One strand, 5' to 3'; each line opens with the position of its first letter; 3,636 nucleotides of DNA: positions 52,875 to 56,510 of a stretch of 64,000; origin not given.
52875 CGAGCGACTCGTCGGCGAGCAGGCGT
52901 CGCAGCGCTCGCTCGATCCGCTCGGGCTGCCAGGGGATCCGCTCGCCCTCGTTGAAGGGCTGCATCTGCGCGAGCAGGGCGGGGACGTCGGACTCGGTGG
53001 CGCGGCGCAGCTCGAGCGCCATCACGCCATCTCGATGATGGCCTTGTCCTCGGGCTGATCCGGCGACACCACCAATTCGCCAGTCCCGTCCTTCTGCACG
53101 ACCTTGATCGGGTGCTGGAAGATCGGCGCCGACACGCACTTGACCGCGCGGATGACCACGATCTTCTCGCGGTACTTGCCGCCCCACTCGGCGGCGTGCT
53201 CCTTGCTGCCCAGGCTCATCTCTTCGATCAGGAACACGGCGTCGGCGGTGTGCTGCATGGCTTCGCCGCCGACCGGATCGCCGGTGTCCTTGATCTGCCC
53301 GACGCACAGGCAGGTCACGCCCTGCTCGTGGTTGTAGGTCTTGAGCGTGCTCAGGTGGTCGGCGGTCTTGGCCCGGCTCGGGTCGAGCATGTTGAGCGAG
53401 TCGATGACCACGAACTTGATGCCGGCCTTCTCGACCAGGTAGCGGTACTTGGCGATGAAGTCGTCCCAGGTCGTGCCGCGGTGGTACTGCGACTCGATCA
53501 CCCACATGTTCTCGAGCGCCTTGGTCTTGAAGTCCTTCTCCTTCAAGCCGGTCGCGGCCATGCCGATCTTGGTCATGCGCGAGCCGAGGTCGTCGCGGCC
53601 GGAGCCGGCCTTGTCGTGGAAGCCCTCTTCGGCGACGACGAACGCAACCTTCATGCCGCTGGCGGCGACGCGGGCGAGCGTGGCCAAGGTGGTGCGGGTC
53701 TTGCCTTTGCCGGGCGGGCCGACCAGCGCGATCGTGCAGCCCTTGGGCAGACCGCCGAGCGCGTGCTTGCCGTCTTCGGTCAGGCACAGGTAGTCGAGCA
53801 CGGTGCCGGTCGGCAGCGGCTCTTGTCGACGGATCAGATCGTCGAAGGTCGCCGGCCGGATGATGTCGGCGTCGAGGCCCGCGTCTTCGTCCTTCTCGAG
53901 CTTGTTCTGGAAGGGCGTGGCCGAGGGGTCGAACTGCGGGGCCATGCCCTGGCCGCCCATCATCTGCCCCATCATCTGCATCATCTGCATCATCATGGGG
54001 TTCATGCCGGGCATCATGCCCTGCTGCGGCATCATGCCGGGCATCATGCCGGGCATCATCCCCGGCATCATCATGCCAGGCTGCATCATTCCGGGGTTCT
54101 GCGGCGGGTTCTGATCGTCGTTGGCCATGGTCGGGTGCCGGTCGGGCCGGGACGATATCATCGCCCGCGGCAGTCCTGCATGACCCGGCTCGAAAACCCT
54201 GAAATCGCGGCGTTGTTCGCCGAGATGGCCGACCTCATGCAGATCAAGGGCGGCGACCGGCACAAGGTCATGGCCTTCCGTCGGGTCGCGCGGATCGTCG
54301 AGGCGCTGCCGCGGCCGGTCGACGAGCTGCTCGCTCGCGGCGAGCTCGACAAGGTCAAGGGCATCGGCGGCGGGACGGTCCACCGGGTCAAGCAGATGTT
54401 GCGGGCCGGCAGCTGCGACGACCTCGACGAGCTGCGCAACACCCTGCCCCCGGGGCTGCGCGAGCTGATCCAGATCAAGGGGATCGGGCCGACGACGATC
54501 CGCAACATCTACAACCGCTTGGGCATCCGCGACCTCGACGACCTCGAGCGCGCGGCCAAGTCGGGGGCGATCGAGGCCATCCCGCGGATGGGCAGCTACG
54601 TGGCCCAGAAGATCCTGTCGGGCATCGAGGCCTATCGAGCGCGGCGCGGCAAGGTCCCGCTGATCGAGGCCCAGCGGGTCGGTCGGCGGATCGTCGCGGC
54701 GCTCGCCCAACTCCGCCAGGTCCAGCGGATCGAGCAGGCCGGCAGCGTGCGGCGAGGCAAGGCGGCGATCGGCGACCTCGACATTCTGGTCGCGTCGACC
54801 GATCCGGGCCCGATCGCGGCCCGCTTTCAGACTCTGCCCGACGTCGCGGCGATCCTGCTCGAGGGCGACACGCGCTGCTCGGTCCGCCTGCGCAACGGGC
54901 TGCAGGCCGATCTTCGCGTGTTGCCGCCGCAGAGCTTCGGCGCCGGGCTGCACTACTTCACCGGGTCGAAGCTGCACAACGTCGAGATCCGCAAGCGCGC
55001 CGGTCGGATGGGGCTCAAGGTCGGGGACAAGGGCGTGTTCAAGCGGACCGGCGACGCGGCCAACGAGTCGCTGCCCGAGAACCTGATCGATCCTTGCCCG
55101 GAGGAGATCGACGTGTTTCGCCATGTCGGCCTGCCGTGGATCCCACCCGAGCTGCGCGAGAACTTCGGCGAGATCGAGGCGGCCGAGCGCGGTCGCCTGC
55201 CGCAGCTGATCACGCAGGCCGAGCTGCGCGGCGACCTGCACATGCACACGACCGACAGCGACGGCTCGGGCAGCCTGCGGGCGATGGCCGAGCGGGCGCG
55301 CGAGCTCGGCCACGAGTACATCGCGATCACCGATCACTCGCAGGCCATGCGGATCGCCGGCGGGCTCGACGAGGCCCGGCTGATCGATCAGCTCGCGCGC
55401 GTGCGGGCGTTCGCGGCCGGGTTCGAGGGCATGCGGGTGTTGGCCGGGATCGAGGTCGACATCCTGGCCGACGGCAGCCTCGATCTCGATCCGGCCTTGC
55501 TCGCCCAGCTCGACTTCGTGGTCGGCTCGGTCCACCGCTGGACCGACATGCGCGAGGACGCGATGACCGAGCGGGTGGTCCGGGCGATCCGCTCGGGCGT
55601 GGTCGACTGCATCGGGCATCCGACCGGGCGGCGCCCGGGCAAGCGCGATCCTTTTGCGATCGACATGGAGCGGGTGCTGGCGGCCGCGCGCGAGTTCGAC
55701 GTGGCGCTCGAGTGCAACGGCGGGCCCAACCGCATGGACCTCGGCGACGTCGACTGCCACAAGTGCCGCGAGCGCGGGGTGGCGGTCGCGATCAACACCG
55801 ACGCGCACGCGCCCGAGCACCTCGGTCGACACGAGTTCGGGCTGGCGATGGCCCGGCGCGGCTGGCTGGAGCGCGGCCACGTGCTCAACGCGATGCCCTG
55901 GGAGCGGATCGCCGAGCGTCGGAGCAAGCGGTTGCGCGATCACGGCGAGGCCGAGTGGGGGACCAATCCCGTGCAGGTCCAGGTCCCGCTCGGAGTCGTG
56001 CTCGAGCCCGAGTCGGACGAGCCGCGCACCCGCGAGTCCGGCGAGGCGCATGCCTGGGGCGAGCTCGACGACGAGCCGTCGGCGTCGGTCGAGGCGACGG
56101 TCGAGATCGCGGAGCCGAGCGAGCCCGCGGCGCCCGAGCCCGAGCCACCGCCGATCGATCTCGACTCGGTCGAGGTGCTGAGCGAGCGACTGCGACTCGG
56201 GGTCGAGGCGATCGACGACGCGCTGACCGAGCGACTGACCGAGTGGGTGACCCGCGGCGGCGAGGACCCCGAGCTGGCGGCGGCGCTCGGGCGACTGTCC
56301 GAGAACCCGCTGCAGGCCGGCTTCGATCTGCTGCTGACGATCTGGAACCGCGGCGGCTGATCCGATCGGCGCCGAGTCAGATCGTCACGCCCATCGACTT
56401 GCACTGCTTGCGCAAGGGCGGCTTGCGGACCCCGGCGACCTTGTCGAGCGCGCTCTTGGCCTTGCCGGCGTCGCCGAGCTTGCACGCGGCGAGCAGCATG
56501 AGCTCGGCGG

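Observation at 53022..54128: KaiC/RecA-like ATPase with a Met/Pro/Gly/Gln-rich (PGMM)n N-terminal segment, coupled to a GNAT acetyltransferase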

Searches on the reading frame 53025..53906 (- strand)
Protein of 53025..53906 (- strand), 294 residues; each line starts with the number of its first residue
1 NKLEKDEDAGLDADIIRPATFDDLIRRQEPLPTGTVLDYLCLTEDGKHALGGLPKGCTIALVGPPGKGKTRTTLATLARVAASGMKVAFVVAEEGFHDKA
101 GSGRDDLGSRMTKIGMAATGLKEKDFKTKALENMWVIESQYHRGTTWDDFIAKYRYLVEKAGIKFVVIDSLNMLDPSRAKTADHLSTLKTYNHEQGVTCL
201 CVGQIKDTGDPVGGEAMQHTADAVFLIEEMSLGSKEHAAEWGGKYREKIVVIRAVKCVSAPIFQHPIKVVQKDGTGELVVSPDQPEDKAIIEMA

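Call 36: search_protein_representatives(protein=window:53025-53906:-)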
Query: 294 residues. Proteins with E-value up to 0.001 (for the whole library): 118; up to 1e-10: 77; up to 1e-30: 34. The best 118 are listed.
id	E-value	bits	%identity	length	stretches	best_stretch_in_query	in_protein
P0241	6.5e-122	422.8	66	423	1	4-288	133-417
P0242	1.6e-99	349.3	58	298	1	12-291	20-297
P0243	1.7e-85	303.3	51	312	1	12-289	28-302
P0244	1.7e-83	296.7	66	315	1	13-211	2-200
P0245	4.9e-76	272.2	53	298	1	12-264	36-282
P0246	2.4e-75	270.0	58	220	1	31-244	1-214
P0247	1.5e-69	251.0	48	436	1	14-290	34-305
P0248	5.9e-69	249.0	49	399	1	13-286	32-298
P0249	5.2e-66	239.3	46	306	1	22-279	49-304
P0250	1.1e-63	231.7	45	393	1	13-284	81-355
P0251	1.6e-58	214.8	57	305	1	22-218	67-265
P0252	5.4e-58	213.0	69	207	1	6-146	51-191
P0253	5.1e-57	209.8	41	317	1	14-288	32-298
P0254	2.1e-55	204.5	41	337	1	13-269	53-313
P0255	1.7e-53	198.3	47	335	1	5-242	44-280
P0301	2.5e-17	79.6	29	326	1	12-285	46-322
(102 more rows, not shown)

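Call 38: find_encoding_contigs(protein=P0248, flank=6000, max_places=3)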
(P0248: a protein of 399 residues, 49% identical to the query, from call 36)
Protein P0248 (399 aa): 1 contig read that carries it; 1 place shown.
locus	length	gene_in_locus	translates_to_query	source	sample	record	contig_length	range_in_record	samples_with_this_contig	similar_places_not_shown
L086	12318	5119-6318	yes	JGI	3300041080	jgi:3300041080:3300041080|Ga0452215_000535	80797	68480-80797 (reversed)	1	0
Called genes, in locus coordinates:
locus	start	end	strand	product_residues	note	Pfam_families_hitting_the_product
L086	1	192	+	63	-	?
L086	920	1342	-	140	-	-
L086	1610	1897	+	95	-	-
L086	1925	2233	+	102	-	-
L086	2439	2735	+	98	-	-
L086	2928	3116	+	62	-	-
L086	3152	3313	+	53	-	-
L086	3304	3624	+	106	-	-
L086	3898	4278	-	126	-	-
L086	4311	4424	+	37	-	-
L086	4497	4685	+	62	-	-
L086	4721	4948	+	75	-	-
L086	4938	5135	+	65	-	-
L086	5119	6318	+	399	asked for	PF06745:ATPase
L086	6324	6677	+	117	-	-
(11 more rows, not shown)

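Call 39: find_encoding_contigs(protein=P0250, flank=6000, max_places=3)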
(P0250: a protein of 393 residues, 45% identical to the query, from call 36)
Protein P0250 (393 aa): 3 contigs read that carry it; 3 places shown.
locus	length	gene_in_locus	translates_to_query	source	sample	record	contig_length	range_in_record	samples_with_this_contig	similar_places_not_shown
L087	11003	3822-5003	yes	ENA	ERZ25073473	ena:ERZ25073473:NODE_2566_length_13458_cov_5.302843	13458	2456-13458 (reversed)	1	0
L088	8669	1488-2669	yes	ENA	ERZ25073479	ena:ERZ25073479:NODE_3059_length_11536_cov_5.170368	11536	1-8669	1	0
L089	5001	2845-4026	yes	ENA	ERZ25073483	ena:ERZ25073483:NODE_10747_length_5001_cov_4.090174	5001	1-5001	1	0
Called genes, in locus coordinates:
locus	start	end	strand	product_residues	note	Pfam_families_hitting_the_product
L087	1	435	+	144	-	?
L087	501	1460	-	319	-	PF02775:TPP_enzyme_C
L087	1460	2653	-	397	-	PF01855:POR_N, PF02780:Transketolase_C, PF17147:PFOR_II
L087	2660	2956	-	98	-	PF13237:Fer4_10 (weak), PF14697:Fer4_21, PF12838:Fer4_7 (weak), PF13484:Fer4_16 (faint), PF00037:Fer4 (weak), PF12837:Fer4_6 (weak)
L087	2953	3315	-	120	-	PF01558:POR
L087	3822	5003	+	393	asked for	PF06745:ATPase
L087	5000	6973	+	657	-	PF01068:DNA_ligase_A_M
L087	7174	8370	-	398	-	PF05048:NosD, PF13229:Beta_helix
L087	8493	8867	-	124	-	-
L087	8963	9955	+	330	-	PF13379:NMT1_2, PF09084:NMT1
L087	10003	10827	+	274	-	PF00528:BPD_transp_1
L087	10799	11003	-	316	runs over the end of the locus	PF00005:ABC_tran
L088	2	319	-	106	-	?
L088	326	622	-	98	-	PF13237:Fer4_10 (weak), PF14697:Fer4_21, PF12838:Fer4_7 (weak), PF13484:Fer4_16 (faint), PF00037:Fer4 (weak), PF12837:Fer4_6 (weak)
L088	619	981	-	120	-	PF01558:POR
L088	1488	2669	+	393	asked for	PF06745:ATPase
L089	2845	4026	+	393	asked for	PF06745:ATPase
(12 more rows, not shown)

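Call 42: search_protein_families(library=phrogs, proteins=[P0248], max_evalue=0.001)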
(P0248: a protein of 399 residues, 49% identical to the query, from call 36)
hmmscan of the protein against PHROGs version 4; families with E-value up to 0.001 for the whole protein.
P0248 (399 aa): 3 families
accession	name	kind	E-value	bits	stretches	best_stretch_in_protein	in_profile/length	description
phrog_97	-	other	2.1e-06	28.2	1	67-186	65-176/506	UvsX-like recombinase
phrog_6891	-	other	0.00032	21.4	1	60-198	27-144/310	ATPase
phrog_124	-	DNA, RNA and nucleotide metabolism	0.00094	19.6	0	77-186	46-120/382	Sak4-like ssDNA annealing protein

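Call 50: find_related_loci(query=P0248, collection=viral_contigs, flank=6000)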
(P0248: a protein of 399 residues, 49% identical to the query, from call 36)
Query P0248 (399 aa) in viral_contigs; peptide patterns used: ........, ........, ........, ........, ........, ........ (x = any residue, [..] = any of these).
16 stretches matched a pattern, but none encodes a relative of the query by tblastn (E <= 1e-3).

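Call 82: find_encoding_contigs(protein=P0301, flank=5000, max_places=2)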
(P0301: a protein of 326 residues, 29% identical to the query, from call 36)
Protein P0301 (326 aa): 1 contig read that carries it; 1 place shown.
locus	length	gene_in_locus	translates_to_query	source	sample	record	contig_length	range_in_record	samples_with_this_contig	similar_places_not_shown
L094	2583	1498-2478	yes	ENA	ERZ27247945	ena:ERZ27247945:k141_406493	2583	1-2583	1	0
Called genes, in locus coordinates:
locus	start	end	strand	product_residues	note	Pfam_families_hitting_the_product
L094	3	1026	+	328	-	PF01068:DNA_ligase_A_M, PF04679:DNA_ligase_A_C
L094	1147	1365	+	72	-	-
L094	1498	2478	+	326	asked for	PF06745:ATPase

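Call 83: find_encoding_contigs(protein=P0253, flank=5000, max_places=2)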
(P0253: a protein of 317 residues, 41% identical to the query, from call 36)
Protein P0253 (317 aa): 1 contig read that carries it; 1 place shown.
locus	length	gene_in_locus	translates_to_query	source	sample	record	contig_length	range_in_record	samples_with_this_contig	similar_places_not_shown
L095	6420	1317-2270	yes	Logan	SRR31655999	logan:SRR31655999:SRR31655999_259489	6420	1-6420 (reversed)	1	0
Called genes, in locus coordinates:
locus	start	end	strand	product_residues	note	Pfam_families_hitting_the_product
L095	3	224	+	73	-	?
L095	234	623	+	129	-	-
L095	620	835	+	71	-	-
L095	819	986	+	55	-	-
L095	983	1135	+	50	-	-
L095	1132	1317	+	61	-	-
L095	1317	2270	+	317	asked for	PF06745:ATPase, PF13481:AAA_25 (weak)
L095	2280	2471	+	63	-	-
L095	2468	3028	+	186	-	PF01068:DNA_ligase_A_M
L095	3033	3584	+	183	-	-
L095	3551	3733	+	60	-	-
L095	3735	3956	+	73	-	-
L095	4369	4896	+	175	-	-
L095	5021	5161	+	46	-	-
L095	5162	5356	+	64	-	-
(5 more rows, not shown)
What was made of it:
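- Calls 38, 39, 82 and 83: 4 of 4 distant relatives examined (29-49% identity) are next to an ATP-dependent ligase gene.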

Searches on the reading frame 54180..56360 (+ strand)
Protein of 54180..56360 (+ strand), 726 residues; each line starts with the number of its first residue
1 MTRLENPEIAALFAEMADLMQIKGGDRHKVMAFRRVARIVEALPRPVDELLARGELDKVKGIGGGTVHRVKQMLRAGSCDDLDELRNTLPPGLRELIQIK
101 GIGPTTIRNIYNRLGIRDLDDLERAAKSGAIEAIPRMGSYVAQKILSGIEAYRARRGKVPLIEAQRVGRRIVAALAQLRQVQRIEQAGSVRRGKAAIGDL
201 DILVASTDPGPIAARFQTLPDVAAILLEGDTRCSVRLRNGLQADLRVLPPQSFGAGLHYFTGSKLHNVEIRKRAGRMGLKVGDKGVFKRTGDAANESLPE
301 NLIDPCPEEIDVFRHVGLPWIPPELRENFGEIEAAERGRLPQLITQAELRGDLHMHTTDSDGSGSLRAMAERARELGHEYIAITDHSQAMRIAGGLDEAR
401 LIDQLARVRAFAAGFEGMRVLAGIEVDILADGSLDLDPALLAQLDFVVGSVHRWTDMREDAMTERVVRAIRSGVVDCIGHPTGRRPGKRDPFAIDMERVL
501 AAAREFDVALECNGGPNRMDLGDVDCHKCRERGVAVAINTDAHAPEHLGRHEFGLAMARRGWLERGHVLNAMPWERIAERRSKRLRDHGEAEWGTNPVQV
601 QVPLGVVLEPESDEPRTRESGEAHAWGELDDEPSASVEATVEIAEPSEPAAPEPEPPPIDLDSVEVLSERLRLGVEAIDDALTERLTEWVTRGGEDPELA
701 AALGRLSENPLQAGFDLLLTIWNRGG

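Call 6: search_protein_families(library=pfam, proteins=[window:54180-56360:+], max_evalue=0.01)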
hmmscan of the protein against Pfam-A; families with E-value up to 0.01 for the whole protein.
window:54180-56360:+ (726 aa): 7 families
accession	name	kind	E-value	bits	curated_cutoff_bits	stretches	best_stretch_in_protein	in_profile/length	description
PF14791.11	DNA_pol_B_thumb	-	1.9e-17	63.3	25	1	257-327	2-63/63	DNA polymerase beta thumb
PF14716.13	HHH_8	-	3.2e-17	63.1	30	1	5-78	2-72/73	Helix-hairpin-helix domain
PF02811.25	PHP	-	8.3e-12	46.2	26.4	1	352-482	1-130/164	PHP domain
PF14520.12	HHH_5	-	6.4e-10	39.8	27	1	94-149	2-55/57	Helix-hairpin-helix domain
PF14792.12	DNA_pol_B_palm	-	1.6e-05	25.6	25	1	158-208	1-51/113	DNA polymerase beta palm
PF00633.29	HHH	-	0.00024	21.2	24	0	95-111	12-28/30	Helix-hairpin-helix motif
PF10391.15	DNA_pol_lambd_f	-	0.0034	17.6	29.8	0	95-124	2-30/51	Fingers domain of DNA polymerase lambda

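Call 7: search_protein_families(library=ncbifam, proteins=[window:54180-56360:+], max_evalue=0.01)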
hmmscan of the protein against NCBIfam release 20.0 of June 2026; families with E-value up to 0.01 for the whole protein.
window:54180-56360:+ (726 aa): 13 families
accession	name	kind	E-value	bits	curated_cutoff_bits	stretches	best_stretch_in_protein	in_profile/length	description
NF006375.0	PRK08609.1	equivalog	5.8e-138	461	426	1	8-578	6-564/571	DNA polymerase/3'-5' exonuclease PolX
NF005928.0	PRK07945.1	equivalog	9.8e-75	252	250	2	346-582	95-335/337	PHP domain-containing protein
NF006702.0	PRK09248.1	domain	8.1e-25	87.7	264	1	351-573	5-225/246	PHP domain-containing protein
NF006251.0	PRK08392.1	equivalog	6e-24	84.7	212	1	352-560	3-202/216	hypothetical protein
NF004981.0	PRK06361.1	equivalog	1.3e-09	37.8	117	1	352-558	3-191/217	histidinol phosphate phosphatase domain-containing protein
NF005596.0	PRK07328.1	subfamily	1.4e-09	37.8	202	1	352-550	5-238/269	histidinol-phosphatase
NF047791.1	RNaseRnm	equivalog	4.7e-06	26.1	375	1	352-440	4-86/275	RNase RNM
NF038032.1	CehA_McbA_metalo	domain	1.3e-05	24.8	80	1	350-390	4-44/315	CehA/McbA family metallohydrolase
NF041577.1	nside_bi_sphtase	equivalog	2.3e-05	23.7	400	1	351-426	4-65/276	3',5'-nucleoside bisphosphate phosphatase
TIGR01856.1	hisJ_fam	subfamily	5.7e-05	22.9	90.2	1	352-454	2-113/252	histidinol-phosphatase HisJ family protein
NF041661.1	Cycl_ph_dihydrol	equivalog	0.00021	20.7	500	1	352-408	1-53/259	phosphoribosyl 1,2-cyclic phosphate 1,2-diphosphodiesterase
NF002654.0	PRK02362.1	equivalog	0.0024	16.3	887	1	93-155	651-709/739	ATP-dependent DNA helicase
TIGR00084.2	ruvA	equivalog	0.0099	15.5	85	0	94-147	75-128/202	Holliday junction branch migration protein RuvA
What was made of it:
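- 54180..56360 (+): PolX (Pol-beta-like domains plus a PHP domain), divergently transcribed. It is a neighbour only in a subset of Myxococcota. Call 7: NF006375, 461 bits against a cut-off of 426.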
